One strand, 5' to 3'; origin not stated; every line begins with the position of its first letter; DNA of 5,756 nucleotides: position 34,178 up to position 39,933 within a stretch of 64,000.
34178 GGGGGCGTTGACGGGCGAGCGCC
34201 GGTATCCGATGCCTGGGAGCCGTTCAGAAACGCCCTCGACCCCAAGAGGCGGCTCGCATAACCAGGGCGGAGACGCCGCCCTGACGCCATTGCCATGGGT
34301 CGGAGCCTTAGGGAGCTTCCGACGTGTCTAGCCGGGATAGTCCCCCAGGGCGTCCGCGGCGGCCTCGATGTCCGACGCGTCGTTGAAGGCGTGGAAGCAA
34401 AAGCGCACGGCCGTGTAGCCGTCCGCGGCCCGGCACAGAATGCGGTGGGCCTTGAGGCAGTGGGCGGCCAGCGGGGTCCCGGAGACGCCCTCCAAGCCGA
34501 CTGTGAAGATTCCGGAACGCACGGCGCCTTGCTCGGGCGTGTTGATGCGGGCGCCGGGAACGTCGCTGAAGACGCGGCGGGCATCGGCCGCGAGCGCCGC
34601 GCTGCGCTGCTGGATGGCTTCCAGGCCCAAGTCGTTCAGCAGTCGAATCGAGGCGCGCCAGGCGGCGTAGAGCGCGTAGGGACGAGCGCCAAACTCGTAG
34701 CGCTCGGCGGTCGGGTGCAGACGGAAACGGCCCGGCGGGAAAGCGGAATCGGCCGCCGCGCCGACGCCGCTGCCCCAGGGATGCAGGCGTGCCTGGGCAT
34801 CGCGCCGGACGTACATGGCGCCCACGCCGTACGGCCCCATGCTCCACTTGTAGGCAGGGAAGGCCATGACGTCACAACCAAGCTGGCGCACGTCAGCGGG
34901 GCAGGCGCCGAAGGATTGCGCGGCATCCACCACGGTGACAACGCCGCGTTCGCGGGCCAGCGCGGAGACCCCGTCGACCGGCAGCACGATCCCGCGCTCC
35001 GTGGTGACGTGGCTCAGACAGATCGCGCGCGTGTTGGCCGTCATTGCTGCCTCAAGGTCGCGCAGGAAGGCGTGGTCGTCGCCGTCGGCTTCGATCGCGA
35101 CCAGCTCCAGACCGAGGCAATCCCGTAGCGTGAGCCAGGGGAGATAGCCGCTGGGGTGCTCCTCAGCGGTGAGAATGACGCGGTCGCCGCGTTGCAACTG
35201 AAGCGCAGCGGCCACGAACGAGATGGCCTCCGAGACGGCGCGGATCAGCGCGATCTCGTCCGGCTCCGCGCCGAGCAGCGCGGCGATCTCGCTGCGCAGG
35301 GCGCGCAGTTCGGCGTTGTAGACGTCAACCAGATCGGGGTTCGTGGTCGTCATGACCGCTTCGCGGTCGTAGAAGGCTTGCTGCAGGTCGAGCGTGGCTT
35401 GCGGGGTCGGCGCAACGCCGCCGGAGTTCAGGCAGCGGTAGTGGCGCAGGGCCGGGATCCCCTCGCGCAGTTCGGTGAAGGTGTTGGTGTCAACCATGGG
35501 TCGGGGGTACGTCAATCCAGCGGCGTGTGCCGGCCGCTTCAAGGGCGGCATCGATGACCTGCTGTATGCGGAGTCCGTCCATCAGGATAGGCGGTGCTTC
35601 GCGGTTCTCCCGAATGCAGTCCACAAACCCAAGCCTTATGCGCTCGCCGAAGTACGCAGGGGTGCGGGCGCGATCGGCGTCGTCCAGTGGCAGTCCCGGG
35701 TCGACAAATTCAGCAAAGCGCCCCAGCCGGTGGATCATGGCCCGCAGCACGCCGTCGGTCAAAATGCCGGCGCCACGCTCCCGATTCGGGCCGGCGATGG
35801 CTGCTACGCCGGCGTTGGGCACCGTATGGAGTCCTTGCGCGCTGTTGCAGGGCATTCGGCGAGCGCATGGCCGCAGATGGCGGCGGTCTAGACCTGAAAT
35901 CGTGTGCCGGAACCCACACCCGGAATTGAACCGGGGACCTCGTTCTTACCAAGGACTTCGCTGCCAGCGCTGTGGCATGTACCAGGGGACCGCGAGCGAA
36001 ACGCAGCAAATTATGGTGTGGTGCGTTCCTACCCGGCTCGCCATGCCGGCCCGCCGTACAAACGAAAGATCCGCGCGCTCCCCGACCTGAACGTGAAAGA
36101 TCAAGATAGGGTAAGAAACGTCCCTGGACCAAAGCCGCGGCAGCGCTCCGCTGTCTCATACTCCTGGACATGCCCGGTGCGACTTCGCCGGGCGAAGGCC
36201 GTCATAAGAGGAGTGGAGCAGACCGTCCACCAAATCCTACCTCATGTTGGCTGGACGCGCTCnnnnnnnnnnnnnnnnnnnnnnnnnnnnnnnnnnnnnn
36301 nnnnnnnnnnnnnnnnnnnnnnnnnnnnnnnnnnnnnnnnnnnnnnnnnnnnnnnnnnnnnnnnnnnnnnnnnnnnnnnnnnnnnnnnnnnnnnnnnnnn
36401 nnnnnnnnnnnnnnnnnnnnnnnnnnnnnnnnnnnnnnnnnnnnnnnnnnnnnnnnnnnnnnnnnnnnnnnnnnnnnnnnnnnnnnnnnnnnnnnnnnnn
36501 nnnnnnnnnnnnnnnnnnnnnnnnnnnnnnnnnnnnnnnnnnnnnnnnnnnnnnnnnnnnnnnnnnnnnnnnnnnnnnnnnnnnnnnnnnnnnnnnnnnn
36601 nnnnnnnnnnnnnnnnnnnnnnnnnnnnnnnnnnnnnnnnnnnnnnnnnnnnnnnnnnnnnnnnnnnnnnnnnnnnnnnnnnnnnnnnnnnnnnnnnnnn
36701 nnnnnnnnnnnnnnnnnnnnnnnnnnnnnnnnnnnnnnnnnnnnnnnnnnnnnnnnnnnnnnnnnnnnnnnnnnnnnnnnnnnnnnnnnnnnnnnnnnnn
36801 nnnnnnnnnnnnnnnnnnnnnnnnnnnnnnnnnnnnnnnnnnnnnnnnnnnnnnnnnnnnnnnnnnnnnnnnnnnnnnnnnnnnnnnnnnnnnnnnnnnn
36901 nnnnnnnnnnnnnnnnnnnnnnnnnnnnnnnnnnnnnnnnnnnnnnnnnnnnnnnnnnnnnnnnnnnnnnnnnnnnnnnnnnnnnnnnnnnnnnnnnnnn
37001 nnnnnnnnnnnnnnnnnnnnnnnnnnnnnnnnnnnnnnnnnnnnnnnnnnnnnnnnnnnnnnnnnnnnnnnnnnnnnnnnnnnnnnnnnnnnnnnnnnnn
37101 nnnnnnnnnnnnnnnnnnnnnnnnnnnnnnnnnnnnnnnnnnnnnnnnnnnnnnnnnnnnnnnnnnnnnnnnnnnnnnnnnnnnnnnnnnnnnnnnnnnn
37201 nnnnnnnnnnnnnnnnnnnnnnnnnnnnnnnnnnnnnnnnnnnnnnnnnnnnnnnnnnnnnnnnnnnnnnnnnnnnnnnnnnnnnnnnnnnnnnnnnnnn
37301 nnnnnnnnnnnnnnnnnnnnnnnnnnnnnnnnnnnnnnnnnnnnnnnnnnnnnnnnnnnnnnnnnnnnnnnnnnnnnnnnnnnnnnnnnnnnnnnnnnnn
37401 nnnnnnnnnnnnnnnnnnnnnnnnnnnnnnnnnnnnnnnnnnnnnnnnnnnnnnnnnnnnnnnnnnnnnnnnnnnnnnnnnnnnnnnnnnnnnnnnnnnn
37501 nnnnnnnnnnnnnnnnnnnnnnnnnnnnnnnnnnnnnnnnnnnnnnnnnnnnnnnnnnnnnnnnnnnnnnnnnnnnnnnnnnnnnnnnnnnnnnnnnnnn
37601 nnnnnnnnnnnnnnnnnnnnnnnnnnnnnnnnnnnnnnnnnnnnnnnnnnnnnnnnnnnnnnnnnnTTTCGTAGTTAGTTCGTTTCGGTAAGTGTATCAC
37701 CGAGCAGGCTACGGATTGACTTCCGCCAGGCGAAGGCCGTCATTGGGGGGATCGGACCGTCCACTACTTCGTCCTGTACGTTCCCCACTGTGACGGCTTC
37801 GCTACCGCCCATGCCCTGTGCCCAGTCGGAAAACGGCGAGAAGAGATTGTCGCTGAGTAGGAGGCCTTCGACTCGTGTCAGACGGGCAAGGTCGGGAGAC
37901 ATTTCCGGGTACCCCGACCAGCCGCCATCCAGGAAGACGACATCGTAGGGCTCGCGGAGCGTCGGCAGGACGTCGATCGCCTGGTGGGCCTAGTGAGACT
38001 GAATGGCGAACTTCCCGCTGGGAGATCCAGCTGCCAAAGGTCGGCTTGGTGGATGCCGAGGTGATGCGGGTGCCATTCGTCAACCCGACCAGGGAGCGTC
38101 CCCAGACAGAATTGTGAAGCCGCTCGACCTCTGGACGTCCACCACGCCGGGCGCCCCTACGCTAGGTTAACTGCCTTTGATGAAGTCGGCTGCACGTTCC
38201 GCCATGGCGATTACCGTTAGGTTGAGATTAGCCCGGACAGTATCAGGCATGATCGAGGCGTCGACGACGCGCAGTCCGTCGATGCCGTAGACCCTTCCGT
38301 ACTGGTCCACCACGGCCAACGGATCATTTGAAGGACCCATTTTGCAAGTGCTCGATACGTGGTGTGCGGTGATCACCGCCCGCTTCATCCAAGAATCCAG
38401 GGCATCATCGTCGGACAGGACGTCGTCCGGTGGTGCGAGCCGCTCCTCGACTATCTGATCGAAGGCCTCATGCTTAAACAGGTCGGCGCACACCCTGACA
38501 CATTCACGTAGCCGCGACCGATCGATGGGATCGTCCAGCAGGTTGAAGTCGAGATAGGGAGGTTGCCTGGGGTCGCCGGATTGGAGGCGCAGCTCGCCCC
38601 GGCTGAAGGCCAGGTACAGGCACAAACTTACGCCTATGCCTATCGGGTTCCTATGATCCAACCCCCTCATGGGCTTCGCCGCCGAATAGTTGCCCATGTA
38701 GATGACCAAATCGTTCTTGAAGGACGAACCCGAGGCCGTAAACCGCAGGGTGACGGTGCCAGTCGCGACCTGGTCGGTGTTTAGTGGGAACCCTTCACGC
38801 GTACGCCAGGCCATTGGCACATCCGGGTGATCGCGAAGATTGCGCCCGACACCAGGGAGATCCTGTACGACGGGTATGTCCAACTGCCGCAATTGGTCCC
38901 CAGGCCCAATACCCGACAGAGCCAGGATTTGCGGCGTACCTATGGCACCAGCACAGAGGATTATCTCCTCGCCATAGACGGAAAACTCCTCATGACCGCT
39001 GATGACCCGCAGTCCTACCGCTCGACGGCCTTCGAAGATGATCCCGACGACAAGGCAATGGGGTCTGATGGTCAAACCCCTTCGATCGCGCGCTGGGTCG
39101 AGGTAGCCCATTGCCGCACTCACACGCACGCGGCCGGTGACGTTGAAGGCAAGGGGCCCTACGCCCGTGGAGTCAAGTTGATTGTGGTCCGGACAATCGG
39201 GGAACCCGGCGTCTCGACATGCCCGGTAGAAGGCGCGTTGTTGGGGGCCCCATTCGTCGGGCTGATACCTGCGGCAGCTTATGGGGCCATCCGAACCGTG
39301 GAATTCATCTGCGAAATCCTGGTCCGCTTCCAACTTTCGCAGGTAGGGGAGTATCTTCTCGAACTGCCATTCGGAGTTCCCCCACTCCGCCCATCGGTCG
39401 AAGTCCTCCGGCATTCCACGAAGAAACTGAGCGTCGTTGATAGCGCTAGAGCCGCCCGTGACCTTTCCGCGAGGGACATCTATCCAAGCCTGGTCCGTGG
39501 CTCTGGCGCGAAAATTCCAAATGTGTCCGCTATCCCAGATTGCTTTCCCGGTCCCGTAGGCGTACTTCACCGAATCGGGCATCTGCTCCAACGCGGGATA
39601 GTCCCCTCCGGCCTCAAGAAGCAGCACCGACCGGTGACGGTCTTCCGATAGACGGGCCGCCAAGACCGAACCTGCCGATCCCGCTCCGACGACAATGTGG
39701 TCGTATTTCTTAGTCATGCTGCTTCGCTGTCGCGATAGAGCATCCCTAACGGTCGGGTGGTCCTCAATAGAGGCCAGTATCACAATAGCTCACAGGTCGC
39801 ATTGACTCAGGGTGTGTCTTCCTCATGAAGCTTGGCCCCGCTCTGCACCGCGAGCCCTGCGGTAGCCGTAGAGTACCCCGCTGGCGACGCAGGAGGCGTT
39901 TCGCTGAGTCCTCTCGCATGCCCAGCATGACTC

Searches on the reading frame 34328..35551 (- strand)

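Call 47: search_protein_families(library=pfam, proteins=[window:34328-35551:-], max_evalue=0.001)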
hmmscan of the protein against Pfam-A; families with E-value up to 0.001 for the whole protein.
window:34328-35551:- (407 aa): 4 families
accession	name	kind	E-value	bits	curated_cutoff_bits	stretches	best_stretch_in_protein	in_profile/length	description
PF00266.25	Aminotran_5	-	6.1e-57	193.7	21.5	1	41-395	3-368/371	Aminotransferase class-V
PF01041.23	DegT_DnrJ_EryC1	-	1.3e-06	28.3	19.8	1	83-220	27-156/360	DegT/DnrJ/EryC1/StrS aminotransferase family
PF00155.27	Aminotran_1_2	-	0.00022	21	19.7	0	82-211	44-187/361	Aminotransferase class I and II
PF01053.26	Cys_Met_Meta_PP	-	0.0003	19.9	27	1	83-239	55-202/381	Cys/Met metabolism PLP-dependent enzyme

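Call 48: search_protein_families(library=padloc, proteins=[window:34328-35551:-], max_evalue=0.00001)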
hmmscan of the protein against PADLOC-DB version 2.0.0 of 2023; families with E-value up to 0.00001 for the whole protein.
window:34328-35551:- (407 aa): 2 families
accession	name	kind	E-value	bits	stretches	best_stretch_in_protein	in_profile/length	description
PDLC02759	SspA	-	1.5e-29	101.5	1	81-264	42-226/374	SspA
PDLC02657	DndA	-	7.8e-29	99.1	1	81-264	44-228/372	DndA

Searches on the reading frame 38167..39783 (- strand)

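Call 47: search_protein_families(library=pfam, proteins=[window:38167-39783:-], max_evalue=0.001)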
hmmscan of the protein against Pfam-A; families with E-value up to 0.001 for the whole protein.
window:38167-39783:- (538 aa): 4 families
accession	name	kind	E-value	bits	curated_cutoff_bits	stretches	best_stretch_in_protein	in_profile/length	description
PF00732.25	GMC_oxred_N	-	7.1e-39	134.3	23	1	27-320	1-217/218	GMC oxidoreductase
PF05199.19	GMC_oxred_C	-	1.1e-35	123.6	24.6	1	393-528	2-139/139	GMC oxidoreductase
PF01266.30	DAO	-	2.1e-05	24.7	27.9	1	28-286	1-209/353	FAD dependent oxidoreductase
PF13450.12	NAD_binding_8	-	8.2e-05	23.2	21.9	1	31-60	1-29/68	NAD(P)-binding Rossmann-like domain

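Call 48: search_protein_families(library=padloc, proteins=[window:38167-39783:-], max_evalue=0.00001)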
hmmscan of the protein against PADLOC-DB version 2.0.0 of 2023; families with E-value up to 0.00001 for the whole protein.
window:38167-39783:- (538 aa): 0 families
